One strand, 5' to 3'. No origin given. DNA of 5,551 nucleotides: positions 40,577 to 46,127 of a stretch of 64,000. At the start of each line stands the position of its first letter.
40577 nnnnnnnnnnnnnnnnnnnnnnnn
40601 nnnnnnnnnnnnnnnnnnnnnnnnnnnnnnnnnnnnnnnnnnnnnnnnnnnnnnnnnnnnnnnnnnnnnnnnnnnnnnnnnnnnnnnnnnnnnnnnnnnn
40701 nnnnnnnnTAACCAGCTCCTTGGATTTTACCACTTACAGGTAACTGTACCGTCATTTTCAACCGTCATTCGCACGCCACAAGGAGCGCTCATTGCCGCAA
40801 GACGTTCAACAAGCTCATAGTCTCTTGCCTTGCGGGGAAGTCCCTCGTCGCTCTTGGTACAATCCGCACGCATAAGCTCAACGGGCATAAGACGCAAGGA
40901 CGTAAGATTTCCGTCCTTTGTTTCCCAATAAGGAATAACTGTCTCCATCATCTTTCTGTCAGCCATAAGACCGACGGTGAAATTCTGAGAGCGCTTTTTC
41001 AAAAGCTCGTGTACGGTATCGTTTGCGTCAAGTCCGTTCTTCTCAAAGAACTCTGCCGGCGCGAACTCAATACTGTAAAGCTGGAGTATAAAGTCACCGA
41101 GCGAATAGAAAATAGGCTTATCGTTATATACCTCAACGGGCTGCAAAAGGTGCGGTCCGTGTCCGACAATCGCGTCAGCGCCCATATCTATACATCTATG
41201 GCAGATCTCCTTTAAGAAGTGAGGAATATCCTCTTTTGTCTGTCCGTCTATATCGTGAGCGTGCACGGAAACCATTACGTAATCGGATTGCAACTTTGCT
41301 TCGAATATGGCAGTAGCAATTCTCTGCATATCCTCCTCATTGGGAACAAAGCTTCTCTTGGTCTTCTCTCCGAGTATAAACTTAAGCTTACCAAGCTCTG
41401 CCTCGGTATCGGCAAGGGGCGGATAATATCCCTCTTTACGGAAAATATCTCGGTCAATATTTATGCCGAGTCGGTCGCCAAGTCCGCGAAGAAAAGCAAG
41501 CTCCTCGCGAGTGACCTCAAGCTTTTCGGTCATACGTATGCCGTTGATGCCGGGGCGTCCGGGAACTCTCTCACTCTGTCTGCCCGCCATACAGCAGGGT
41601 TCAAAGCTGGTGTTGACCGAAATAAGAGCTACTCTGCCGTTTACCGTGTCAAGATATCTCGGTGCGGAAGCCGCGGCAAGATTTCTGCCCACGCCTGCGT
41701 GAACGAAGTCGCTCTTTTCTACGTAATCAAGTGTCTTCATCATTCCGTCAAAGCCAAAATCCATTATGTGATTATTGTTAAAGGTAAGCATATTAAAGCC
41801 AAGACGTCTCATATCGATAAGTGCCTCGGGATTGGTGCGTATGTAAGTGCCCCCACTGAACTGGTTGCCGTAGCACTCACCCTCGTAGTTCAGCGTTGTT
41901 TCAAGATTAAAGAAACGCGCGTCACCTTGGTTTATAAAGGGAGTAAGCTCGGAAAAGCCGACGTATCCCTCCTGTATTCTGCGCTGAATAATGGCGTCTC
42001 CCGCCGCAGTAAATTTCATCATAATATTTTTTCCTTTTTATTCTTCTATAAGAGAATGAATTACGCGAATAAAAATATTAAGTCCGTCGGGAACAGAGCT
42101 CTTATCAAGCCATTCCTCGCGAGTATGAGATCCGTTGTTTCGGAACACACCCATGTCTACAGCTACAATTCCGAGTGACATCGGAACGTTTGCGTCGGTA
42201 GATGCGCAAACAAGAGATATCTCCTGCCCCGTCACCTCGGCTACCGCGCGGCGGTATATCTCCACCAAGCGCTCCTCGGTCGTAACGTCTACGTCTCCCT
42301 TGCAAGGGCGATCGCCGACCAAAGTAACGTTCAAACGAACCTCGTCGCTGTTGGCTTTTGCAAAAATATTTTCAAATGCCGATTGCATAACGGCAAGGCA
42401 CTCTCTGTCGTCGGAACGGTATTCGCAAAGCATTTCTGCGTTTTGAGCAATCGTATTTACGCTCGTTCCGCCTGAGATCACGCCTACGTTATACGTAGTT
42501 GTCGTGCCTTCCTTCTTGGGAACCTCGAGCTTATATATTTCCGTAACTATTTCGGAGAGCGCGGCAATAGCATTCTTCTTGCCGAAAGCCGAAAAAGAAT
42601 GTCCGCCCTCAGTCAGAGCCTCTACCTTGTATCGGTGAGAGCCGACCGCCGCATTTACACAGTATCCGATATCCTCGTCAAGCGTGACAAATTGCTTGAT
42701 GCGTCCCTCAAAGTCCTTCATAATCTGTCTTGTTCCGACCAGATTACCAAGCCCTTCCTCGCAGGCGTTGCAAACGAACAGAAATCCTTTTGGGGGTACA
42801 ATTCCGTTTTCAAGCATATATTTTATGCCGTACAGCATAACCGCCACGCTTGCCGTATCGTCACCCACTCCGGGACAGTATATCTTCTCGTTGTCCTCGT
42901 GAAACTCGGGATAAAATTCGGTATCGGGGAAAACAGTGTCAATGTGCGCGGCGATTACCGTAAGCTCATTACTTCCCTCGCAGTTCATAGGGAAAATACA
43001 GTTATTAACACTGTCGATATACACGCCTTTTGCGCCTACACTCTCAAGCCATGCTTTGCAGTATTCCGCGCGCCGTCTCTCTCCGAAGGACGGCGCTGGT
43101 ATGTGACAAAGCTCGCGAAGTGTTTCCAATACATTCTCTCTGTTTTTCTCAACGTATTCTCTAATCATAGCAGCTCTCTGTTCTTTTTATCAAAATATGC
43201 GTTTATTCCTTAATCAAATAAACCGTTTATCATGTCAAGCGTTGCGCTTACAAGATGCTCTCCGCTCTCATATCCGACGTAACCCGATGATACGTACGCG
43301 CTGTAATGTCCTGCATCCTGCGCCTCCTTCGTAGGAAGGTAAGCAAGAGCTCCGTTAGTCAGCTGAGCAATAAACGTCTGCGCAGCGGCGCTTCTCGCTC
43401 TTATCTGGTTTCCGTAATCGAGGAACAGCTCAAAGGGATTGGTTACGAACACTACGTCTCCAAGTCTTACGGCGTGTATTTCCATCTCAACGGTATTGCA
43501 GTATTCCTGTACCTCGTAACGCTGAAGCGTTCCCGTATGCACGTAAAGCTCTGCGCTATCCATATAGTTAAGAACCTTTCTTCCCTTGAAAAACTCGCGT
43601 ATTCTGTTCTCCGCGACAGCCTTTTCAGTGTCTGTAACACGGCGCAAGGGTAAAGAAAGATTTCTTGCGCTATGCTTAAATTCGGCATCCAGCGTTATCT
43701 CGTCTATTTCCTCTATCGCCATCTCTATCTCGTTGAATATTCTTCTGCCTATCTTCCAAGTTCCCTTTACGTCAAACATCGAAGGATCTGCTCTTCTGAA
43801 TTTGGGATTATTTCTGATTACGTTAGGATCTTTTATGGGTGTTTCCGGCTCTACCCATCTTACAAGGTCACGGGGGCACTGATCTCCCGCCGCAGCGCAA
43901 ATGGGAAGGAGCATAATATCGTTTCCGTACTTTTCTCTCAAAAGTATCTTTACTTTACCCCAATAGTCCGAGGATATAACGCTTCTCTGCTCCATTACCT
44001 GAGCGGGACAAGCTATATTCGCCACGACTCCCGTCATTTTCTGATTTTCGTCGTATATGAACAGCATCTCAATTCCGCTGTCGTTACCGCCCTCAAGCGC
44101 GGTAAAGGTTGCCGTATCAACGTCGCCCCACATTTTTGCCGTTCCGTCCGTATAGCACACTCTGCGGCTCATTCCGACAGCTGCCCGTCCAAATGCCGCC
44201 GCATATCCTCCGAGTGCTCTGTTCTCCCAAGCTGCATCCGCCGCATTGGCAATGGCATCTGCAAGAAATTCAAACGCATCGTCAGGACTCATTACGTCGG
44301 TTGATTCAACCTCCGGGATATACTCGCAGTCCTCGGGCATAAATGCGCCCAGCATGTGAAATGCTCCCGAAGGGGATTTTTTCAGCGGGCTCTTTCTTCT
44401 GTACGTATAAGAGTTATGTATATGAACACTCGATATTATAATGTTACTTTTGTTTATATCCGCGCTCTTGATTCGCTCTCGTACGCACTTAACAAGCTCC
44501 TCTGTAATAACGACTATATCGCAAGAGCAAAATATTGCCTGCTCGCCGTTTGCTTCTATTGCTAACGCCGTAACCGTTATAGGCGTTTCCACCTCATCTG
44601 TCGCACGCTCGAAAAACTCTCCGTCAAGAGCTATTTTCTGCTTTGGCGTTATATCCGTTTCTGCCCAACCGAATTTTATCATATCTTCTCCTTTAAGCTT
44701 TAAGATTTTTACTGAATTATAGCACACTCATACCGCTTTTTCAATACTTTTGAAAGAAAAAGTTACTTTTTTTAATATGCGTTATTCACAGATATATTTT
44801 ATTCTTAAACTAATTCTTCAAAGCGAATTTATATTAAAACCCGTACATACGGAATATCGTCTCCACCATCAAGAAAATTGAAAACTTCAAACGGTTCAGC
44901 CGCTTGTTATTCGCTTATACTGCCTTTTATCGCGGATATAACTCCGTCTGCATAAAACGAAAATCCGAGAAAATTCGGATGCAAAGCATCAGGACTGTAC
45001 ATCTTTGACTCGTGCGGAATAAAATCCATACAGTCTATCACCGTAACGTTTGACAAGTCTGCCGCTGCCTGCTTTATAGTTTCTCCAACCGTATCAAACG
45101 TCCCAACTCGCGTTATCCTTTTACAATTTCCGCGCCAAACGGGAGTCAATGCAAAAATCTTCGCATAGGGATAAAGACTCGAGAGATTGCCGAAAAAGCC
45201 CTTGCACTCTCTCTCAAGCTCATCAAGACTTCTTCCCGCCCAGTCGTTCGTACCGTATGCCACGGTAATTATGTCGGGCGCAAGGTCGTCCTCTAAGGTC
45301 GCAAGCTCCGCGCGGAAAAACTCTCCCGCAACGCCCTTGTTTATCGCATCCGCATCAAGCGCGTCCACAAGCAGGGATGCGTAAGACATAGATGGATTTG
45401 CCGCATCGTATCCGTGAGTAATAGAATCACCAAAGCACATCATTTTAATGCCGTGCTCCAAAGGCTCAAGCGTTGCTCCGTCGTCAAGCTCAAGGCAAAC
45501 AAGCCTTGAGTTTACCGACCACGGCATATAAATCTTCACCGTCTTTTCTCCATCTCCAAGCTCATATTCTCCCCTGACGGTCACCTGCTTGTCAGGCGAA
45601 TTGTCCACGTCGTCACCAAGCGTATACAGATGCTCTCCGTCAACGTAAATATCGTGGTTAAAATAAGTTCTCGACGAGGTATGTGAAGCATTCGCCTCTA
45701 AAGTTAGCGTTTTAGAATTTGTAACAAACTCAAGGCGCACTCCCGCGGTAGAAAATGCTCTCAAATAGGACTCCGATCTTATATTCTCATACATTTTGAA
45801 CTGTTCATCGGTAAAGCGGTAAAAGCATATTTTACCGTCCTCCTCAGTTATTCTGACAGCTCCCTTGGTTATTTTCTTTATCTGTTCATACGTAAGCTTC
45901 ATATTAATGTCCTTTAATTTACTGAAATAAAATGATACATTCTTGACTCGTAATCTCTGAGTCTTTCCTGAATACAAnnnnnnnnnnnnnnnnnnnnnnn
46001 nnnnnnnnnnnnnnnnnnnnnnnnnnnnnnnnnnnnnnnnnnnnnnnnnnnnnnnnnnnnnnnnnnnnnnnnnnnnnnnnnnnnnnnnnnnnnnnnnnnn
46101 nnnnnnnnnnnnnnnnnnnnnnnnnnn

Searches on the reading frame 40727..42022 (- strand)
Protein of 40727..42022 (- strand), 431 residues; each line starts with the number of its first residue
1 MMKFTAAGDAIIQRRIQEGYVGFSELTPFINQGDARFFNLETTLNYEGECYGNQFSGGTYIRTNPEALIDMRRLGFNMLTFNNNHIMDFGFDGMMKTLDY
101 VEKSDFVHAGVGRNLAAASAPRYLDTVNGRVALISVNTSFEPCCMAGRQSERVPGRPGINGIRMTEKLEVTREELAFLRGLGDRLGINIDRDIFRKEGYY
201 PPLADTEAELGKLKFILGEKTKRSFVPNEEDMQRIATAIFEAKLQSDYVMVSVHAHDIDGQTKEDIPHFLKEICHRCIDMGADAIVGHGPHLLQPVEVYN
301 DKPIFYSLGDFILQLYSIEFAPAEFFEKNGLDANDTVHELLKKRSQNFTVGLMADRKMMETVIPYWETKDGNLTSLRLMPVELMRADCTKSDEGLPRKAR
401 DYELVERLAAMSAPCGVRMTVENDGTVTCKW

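Call 74: search_protein_families(library=pfam, proteins=[window:40727-42022:-], max_evalue=0.001)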
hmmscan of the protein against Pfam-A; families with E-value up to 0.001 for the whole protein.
window:40727-42022:- (431 aa): 1 family
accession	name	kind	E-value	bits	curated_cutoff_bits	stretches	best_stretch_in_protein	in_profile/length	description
PF09587.15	PGA_cap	-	1.5e-50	172.5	27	1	4-313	2-253/255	Bacterial capsule synthesis protein PGA_cap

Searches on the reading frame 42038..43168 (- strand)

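Call 74: search_protein_families(library=pfam, proteins=[window:42038-43168:-], max_evalue=0.001)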
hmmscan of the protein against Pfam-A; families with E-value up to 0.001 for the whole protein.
window:42038-43168:- (376 aa): 3 families
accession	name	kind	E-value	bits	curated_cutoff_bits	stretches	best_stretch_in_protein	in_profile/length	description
PF01546.33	Peptidase_M20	-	4.3e-18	66.4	24.6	1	72-371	2-205/206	Peptidase family M20/M25/M40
PF07687.19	M20_dimer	-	4.7e-09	36.6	21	1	175-273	4-103/107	Peptidase dimerisation domain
PF04389.22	Peptidase_M28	-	1.9e-06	28.2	21.3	1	65-164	10-93/193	Peptidase family M28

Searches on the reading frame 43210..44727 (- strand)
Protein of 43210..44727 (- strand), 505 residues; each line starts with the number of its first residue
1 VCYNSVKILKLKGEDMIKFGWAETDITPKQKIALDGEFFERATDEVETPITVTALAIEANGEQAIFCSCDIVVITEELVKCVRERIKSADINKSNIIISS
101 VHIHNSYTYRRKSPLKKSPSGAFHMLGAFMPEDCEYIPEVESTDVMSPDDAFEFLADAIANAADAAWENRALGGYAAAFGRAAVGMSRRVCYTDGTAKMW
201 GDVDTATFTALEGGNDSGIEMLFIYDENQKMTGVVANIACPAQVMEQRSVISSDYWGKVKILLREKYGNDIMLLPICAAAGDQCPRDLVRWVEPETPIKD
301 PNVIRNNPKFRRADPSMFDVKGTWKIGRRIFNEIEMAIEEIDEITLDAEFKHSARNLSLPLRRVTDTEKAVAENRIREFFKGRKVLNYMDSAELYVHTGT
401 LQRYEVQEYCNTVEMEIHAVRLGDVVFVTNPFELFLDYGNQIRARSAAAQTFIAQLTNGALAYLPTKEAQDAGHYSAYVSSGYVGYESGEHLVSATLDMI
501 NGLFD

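Call 74: search_protein_families(library=pfam, proteins=[window:43210-44727:-], max_evalue=0.001)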
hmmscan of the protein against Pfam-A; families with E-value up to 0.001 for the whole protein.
window:43210-44727:- (505 aa): 0 families

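Call 89: search_protein_families(library=pfam, proteins=[window:43210-44727:-], max_evalue=1)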
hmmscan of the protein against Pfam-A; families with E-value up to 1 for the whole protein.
window:43210-44727:- (505 aa): 2 families
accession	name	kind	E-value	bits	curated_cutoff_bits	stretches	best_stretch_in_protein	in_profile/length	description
PF04734.18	Ceramidase_alk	-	0.033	13.3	32.1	1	58-106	44-97/509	Neutral/alkaline non-lysosomal ceramidase, N-terminal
PF19342.4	MGP3_C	-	0.11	12.8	25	0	225-246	88-109/113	MGP3 C-terminal domain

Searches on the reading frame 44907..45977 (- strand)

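Call 74: search_protein_families(library=pfam, proteins=[window:44907-45977:-], max_evalue=0.001)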
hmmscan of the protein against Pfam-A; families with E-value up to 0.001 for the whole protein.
window:44907-45977:- (356 aa): 3 families
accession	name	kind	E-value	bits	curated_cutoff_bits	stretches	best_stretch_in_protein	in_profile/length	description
PF13472.12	Lipase_GDSL_2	-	2e-18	68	32.9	1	181-335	1-172/178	GDSL-like Lipase/Acylhydrolase family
PF00657.28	Lipase_GDSL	-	6.1e-07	30.2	23.6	1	180-338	2-200/208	GDSL-like Lipase/Acylhydrolase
PF14606.12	Lipase_GDSL_3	-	0.00043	21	27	0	179-219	4-44/178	GDSL-like Lipase/Acylhydrolase family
